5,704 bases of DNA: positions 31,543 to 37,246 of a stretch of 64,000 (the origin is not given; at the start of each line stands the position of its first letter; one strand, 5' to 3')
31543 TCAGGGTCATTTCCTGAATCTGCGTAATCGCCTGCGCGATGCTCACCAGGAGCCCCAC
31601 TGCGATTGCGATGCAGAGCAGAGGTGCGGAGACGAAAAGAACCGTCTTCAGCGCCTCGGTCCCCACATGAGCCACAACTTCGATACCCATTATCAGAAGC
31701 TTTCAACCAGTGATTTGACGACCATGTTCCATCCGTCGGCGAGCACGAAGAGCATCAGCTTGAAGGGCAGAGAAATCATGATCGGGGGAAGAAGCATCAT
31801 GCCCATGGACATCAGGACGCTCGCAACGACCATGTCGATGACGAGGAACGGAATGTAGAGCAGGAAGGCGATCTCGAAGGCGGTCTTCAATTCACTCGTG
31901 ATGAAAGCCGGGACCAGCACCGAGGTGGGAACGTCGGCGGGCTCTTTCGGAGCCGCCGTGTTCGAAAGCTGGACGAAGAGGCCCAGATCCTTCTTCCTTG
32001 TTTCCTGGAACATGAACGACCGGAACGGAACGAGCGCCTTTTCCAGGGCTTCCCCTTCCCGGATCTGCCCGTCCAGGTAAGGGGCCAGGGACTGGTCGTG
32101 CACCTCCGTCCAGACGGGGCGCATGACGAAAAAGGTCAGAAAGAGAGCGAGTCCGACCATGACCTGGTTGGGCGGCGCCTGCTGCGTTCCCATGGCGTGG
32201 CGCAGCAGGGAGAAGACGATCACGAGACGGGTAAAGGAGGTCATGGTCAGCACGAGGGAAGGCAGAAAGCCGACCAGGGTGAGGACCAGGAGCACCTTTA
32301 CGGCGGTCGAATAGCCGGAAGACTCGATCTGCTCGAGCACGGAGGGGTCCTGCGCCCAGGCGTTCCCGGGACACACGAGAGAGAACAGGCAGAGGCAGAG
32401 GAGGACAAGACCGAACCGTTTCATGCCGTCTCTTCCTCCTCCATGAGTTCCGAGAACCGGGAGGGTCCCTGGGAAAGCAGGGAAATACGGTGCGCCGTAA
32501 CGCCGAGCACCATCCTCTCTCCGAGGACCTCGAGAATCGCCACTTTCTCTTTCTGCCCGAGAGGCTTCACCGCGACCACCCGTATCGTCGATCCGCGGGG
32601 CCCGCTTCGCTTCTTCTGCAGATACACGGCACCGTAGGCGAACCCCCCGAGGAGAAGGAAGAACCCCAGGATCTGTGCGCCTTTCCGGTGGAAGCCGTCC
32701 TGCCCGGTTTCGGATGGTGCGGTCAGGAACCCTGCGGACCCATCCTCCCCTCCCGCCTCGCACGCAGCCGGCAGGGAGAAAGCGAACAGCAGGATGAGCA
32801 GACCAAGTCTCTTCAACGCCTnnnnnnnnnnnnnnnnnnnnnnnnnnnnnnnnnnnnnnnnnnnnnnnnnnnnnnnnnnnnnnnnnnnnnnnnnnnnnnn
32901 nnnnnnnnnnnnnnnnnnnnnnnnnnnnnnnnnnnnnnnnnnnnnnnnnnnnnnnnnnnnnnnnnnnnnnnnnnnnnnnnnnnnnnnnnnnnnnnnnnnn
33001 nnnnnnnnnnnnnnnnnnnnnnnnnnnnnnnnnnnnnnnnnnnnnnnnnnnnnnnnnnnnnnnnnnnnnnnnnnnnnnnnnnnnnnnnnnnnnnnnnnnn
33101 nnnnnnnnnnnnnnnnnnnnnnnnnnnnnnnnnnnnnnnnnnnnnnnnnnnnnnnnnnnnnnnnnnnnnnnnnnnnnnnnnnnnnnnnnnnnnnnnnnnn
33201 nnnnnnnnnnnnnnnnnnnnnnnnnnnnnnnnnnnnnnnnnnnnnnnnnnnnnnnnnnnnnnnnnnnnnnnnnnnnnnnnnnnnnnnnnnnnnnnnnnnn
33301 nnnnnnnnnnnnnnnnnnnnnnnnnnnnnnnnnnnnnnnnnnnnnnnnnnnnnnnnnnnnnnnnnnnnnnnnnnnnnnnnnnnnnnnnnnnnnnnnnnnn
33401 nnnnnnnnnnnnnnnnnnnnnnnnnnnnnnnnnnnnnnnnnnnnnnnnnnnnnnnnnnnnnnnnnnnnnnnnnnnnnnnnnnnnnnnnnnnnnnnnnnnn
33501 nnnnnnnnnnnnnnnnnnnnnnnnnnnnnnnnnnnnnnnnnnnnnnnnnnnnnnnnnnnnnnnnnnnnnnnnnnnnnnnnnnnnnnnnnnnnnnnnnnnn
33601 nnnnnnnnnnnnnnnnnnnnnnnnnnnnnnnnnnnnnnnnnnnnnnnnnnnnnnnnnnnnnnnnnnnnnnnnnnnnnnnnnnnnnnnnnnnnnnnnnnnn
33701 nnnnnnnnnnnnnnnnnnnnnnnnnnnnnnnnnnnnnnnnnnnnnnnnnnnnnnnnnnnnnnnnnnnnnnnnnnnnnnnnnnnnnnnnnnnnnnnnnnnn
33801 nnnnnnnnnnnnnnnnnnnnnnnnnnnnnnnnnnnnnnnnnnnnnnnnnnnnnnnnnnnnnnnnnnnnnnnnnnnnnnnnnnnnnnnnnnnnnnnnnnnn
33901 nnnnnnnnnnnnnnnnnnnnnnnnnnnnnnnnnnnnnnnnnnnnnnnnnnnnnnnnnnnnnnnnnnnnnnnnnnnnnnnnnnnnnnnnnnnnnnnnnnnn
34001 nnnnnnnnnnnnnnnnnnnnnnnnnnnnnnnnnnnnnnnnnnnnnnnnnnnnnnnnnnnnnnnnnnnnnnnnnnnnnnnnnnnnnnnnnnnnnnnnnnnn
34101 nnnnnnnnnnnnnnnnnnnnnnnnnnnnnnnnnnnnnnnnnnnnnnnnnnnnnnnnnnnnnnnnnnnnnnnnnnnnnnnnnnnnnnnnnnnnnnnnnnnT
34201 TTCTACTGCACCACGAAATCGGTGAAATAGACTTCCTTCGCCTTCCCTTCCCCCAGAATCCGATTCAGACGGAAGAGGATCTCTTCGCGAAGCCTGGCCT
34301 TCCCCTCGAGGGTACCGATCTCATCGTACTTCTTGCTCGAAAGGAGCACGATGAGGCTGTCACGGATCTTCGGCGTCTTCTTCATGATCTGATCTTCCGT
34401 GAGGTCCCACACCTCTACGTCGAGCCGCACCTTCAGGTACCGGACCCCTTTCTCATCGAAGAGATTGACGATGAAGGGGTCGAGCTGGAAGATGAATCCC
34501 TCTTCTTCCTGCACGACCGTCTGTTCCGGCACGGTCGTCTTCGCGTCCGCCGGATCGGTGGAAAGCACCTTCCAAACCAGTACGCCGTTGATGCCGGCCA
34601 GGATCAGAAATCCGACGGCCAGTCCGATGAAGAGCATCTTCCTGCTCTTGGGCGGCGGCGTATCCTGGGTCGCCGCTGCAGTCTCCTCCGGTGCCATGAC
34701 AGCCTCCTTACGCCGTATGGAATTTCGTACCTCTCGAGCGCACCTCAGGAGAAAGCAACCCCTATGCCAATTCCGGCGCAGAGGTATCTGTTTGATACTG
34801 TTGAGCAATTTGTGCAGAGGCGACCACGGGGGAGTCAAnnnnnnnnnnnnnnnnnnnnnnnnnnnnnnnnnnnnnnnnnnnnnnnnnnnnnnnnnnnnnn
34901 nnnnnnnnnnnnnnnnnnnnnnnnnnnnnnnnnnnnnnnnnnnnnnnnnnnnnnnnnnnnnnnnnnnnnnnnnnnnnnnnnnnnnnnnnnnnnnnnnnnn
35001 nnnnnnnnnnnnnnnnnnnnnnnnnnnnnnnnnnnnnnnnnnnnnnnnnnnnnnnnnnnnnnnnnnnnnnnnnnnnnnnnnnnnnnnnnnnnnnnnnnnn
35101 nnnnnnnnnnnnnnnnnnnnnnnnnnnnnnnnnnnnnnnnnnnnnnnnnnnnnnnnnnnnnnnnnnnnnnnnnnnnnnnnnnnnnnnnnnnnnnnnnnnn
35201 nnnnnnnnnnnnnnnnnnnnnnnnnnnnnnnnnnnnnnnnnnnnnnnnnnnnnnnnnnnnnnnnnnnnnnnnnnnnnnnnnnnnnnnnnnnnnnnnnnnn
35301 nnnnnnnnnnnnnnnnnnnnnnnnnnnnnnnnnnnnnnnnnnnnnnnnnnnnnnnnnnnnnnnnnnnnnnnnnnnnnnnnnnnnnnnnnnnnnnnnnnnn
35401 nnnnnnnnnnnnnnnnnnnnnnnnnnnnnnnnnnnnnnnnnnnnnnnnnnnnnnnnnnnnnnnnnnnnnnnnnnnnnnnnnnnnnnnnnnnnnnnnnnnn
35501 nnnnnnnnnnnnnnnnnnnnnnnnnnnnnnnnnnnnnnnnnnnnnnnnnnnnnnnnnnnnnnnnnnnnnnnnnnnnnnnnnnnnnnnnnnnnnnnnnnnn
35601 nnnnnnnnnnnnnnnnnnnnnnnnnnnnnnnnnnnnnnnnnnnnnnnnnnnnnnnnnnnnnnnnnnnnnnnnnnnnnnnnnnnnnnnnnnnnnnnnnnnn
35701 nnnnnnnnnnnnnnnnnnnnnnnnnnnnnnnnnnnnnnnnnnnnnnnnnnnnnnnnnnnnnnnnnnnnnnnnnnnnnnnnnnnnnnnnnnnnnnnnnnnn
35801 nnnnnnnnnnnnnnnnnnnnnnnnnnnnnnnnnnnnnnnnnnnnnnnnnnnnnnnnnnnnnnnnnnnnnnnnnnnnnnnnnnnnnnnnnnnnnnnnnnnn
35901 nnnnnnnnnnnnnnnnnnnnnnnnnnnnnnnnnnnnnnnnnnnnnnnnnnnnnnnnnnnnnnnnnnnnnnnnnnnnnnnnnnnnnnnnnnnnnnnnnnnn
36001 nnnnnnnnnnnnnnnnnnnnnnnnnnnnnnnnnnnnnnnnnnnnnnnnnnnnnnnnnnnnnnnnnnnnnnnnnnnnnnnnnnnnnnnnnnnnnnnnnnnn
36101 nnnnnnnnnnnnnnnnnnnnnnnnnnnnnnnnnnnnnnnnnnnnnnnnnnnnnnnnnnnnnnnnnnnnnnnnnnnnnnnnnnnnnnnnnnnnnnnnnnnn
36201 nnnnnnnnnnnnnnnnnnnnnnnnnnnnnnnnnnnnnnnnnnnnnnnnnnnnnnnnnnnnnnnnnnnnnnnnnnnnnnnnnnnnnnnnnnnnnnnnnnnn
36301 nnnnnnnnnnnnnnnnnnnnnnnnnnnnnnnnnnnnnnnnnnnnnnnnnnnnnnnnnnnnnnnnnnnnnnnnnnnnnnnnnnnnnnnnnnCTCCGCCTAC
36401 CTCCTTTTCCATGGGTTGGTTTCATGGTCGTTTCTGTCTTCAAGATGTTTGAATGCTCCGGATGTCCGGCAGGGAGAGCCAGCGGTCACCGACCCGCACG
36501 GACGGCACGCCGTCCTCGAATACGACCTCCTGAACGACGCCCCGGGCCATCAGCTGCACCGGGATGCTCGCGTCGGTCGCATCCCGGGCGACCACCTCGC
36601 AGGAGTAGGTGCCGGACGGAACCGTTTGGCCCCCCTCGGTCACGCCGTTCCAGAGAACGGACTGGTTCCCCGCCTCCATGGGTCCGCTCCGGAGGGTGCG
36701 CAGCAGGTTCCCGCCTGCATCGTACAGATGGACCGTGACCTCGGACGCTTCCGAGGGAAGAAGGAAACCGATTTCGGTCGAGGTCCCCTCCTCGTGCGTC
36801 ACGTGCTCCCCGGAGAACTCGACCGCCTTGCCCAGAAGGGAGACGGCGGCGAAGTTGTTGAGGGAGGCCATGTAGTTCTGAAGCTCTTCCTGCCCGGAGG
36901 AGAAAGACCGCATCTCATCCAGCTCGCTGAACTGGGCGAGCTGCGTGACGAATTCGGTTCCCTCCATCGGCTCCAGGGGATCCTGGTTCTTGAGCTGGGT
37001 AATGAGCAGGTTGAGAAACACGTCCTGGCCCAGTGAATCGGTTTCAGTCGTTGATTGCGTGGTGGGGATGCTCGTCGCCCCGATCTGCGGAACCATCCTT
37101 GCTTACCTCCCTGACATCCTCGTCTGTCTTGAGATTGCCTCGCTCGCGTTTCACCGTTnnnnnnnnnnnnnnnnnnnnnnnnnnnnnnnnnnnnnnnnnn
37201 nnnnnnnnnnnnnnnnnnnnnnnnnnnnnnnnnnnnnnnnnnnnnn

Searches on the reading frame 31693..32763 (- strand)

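Call 33: search_protein_families(library=pfam, proteins=[window:31693-32763:-], max_evalue=0.0001)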
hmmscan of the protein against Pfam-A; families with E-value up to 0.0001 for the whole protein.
window:31693-32763:- (356 aa): 1 family
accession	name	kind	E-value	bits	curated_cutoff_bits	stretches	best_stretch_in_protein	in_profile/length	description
PF00813.25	FliP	-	3.8e-81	272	26.9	1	160-352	1-191/191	FliP family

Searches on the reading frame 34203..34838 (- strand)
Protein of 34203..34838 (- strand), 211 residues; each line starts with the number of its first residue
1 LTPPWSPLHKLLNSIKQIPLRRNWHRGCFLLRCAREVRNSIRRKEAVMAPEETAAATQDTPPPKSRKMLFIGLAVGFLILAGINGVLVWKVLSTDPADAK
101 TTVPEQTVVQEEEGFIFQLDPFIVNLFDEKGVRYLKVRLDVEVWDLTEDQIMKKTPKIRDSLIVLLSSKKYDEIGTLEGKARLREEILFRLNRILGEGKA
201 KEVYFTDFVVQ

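Call 33: search_protein_families(library=pfam, proteins=[window:34203-34838:-], max_evalue=0.0001)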
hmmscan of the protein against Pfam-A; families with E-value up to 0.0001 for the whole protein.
window:34203-34838:- (211 aa): 1 family
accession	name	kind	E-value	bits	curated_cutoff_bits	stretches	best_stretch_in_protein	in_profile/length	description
PF03748.19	FliL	-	1.6e-25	90.1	24.6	1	117-211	2-103/103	Flagellar basal body-associated protein FliL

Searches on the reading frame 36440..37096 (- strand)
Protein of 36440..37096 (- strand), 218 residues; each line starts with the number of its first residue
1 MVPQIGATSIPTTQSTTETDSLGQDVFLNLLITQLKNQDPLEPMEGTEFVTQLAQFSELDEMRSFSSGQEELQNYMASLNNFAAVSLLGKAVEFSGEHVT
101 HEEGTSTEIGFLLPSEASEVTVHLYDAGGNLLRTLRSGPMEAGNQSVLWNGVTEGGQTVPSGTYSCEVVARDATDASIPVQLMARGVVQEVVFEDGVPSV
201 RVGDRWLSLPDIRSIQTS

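Call 5: search_protein_families(library=pfam, proteins=[window:36440-37096:-], max_evalue=0.01)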
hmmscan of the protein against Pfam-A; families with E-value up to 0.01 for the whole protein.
window:36440-37096:- (218 aa): 3 families
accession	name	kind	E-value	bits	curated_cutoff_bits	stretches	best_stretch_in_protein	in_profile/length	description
PF03963.19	FlgD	-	6.5e-20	71.6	27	1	11-66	15-70/75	Flagellar hook capping protein - N-terminal region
PF13860.13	FlgD_ig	-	1.6e-16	60.5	27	1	99-172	4-77/79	FlgD Ig-like domain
PF13861.12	FLgD_tudor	-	0.00084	19.9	26.9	1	83-212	5-57/58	FlgD Tudor-like domain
